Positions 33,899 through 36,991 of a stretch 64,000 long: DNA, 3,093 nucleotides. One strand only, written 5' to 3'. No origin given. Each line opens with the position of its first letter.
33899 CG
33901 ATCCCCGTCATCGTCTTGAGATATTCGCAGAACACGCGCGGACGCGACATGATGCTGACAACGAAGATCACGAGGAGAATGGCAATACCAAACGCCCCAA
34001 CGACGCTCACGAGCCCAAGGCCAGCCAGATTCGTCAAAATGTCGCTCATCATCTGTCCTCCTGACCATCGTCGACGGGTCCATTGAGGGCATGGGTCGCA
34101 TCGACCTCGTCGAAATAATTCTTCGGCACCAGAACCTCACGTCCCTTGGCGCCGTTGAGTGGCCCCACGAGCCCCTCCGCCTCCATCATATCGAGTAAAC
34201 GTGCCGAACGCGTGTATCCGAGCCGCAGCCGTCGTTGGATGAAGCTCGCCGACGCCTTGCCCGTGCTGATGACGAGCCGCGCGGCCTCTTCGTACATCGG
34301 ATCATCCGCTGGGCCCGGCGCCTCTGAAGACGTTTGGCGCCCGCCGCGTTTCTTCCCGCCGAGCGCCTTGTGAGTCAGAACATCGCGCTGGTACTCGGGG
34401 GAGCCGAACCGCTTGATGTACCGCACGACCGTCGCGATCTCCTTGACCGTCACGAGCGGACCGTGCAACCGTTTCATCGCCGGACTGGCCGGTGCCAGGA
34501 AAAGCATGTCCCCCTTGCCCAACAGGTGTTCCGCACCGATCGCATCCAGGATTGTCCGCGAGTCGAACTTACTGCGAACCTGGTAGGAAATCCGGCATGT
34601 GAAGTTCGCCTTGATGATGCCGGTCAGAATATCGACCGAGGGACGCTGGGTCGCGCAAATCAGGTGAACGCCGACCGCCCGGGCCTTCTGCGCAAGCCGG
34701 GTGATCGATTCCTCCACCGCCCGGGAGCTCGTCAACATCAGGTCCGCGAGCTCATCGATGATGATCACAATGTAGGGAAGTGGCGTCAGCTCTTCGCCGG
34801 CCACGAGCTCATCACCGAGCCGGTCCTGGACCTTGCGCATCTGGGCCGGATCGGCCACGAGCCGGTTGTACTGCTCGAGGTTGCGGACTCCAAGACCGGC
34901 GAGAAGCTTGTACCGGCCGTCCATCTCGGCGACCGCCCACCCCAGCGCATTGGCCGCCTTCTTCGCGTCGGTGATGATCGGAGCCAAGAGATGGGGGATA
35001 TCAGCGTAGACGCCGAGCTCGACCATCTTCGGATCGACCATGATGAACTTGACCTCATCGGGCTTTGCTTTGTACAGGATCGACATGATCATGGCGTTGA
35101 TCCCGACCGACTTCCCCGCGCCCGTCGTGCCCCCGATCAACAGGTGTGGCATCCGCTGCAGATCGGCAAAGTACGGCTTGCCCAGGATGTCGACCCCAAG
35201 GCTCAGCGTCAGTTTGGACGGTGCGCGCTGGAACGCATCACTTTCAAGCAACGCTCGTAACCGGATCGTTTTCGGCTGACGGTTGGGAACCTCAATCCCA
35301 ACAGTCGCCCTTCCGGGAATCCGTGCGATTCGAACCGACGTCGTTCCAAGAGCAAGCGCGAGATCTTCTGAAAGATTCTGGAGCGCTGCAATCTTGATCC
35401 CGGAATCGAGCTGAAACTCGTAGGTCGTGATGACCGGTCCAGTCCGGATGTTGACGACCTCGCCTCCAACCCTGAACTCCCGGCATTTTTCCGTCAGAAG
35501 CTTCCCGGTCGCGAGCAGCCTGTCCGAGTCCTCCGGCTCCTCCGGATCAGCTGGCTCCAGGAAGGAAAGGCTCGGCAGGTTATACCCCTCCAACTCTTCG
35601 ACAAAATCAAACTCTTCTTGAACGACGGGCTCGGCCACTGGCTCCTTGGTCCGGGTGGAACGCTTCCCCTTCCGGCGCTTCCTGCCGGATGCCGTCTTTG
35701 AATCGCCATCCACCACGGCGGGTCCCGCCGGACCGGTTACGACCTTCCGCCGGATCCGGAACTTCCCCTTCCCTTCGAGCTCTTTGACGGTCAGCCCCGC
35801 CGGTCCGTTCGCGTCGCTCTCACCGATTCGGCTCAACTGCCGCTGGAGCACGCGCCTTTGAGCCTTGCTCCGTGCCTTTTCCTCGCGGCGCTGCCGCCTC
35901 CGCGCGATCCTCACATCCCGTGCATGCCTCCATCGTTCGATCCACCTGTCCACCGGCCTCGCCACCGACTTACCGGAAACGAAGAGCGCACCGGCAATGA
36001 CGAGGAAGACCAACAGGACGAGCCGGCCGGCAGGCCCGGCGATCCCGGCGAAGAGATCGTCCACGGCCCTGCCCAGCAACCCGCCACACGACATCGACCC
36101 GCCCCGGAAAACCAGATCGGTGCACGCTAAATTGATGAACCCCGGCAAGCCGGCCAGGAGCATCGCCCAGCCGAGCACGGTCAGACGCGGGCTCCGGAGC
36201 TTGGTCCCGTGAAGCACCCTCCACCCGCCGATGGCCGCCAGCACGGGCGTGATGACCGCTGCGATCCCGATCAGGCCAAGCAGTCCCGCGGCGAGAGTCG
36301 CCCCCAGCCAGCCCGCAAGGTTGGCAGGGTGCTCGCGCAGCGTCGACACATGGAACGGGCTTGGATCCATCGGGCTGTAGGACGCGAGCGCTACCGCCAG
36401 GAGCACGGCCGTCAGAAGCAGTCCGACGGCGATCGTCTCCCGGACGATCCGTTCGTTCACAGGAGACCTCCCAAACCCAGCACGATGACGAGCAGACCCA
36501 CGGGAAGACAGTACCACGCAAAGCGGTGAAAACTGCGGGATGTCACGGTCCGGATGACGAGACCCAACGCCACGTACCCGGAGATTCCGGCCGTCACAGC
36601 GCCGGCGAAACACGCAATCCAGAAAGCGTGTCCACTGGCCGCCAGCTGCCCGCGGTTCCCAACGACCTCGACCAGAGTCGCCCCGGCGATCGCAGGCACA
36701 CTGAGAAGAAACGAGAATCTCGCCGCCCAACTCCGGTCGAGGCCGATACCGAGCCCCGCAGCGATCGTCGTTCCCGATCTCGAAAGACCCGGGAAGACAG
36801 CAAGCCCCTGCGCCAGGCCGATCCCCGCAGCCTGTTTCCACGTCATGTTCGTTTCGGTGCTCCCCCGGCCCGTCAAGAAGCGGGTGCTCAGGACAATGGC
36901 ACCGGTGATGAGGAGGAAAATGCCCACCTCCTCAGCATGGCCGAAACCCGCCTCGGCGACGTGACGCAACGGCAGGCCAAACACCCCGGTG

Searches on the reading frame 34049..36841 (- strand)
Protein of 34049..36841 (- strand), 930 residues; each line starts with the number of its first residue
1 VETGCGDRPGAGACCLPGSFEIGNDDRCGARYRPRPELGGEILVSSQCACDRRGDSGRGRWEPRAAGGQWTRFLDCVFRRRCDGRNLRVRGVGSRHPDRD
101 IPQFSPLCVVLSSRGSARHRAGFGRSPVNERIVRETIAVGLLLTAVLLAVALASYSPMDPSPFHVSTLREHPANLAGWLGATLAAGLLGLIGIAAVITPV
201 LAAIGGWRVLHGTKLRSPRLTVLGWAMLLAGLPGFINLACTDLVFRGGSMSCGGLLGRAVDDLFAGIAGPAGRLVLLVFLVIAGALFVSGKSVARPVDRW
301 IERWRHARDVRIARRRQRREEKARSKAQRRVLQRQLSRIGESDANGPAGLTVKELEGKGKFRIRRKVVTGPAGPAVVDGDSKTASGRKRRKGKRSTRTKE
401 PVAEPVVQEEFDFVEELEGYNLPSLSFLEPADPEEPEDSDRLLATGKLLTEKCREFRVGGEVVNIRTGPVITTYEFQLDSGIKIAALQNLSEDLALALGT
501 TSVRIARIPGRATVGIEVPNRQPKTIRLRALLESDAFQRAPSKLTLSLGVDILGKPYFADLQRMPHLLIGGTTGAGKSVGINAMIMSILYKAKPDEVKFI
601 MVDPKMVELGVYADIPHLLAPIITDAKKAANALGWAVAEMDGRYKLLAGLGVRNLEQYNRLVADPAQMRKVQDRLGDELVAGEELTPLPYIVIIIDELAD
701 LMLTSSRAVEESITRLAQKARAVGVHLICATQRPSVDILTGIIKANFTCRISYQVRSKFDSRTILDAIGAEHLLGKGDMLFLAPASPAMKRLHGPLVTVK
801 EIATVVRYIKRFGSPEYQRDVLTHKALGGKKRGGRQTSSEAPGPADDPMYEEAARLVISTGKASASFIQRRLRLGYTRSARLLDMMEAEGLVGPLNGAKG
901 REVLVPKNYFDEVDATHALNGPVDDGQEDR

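Call 66: search_protein_families(library=pfam, proteins=[window:34049-36841:-], max_evalue=0.00001)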
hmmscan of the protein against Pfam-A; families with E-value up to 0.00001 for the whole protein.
window:34049-36841:- (930 aa): 4 families
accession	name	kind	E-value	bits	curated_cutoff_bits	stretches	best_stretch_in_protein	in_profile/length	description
PF01580.24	FtsK_SpoIIIE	-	7.1e-68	228.8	24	1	527-736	1-221/221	FtsK/SpoIIIE family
PF13491.11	FtsK_4TM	-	3.5e-29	102.1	23.1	1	130-300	1-170/171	4TM region of DNA translocase FtsK/SpoIIIE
PF17854.6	FtsK_alpha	-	9.1e-28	96.9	22.9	1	422-520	1-101/101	FtsK alpha domain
PF09397.16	FtsK_gamma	-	1.9e-25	88.7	30.6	1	846-905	3-62/63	Ftsk gamma domain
